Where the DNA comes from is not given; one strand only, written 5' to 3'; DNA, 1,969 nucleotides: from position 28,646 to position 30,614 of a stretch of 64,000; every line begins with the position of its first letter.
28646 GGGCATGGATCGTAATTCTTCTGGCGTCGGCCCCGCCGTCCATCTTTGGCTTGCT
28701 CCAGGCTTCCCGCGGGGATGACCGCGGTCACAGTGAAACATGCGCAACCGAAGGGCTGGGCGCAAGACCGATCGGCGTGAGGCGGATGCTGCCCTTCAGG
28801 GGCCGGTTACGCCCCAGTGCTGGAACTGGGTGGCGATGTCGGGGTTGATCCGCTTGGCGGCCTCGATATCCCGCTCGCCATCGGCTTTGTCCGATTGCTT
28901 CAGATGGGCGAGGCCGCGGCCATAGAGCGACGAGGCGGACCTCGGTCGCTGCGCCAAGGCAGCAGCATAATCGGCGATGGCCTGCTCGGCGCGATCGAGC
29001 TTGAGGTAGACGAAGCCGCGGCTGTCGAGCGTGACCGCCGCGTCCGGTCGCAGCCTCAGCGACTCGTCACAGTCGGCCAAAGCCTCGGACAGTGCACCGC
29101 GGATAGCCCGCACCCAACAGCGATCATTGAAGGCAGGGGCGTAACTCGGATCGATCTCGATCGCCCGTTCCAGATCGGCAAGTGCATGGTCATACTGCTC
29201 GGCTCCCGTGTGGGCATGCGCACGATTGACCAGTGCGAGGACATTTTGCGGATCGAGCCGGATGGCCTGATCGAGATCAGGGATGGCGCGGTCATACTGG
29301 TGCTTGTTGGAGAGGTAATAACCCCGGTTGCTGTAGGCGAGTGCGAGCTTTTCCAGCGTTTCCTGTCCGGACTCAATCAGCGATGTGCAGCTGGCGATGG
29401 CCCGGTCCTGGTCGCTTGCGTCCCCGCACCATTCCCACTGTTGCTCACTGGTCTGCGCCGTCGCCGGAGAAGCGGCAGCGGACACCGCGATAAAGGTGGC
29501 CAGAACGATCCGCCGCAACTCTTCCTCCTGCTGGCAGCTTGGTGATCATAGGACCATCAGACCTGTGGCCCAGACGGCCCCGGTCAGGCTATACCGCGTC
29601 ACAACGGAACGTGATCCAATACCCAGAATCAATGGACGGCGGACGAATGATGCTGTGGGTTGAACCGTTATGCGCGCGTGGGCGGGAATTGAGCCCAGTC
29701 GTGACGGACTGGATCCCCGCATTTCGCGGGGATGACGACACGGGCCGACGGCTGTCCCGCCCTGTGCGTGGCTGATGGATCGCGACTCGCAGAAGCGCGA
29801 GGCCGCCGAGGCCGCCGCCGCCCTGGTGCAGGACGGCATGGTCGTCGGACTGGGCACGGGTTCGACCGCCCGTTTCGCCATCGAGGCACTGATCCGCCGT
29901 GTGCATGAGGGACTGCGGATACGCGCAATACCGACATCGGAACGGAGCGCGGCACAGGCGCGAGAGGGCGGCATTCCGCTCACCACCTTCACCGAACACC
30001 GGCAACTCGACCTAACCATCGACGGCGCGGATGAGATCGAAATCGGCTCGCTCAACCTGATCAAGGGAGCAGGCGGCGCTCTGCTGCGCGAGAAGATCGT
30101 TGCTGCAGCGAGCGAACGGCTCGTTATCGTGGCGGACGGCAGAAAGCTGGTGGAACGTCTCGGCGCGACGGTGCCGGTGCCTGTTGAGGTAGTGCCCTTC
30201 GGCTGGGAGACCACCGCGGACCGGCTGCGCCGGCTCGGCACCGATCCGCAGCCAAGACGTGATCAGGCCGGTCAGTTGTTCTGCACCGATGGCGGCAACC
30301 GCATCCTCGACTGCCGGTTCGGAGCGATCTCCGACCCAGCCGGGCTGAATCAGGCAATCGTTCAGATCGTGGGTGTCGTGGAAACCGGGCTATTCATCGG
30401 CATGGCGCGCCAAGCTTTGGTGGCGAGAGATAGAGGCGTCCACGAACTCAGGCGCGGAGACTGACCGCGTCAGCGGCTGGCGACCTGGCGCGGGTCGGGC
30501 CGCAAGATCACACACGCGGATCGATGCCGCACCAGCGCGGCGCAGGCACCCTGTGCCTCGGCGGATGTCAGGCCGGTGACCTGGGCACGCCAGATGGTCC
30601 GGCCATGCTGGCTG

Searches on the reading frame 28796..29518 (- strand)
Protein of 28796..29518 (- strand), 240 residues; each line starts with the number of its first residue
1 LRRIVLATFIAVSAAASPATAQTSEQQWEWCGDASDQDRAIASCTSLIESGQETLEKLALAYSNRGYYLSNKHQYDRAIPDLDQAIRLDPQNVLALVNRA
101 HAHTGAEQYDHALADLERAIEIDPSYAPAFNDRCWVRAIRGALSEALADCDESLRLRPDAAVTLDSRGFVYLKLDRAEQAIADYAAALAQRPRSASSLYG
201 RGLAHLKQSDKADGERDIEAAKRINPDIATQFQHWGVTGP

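Call 74: search_protein_families(library=pfam, proteins=[window:28796-29518:-], max_evalue=0.001)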
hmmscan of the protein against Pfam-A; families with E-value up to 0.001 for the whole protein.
window:28796-29518:- (240 aa): 11 families
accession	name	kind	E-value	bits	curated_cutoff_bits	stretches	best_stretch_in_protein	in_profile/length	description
PF00515.34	TPR_1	-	2.2e-28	97.3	27.8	2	59-92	1-34/34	Tetratricopeptide repeat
PF07719.23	TPR_2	-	7e-24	82.4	27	2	59-92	1-34/34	Tetratricopeptide repeat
PF13414.12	TPR_11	-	1.2e-19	70.1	26.8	2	170-208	3-41/42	TPR repeat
PF13181.12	TPR_8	-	1.4e-16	59.6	25.7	1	61-92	3-34/34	Tetratricopeptide repeat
PF13431.12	TPR_17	-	4.5e-15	55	24.4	0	83-110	3-30/34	Tetratricopeptide repeat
PF13432.12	TPR_16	-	4.6e-14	53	32.7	2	66-126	4-64/65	Tetratricopeptide repeat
PF13371.12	TPR_9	-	1.5e-13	50.9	35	2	143-195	11-63/73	Tetratricopeptide repeat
PF13424.12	TPR_12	-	1.7e-07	31.8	30.1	1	59-124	3-76/77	Tetratricopeptide repeat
PF14559.12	TPR_19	-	4.1e-06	27.5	25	1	73-126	5-58/68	Tetratricopeptide repeat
PF13428.12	TPR_14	-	5.6e-06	27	23.5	0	96-129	4-37/44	Tetratricopeptide repeat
PF13374.12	TPR_10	-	1.2e-05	25.6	27.5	0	95-122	4-31/42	Tetratricopeptide repeat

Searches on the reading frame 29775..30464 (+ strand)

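Call 74: search_protein_families(library=pfam, proteins=[window:29775-30464:+], max_evalue=0.001)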
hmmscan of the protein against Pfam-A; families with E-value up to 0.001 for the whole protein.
window:29775-30464:+ (229 aa): 2 families
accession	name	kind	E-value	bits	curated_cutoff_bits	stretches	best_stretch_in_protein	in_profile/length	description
PF06026.20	Rib_5-P_isom_A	-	1.3e-60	204.3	26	1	51-221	2-173/173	Ribose 5-phosphate isomerase A (phosphoriboisomerase A)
PF00455.28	DeoRC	-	6.9e-06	26.5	31.8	1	5-42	4-41/160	DeoR C terminal sensor domain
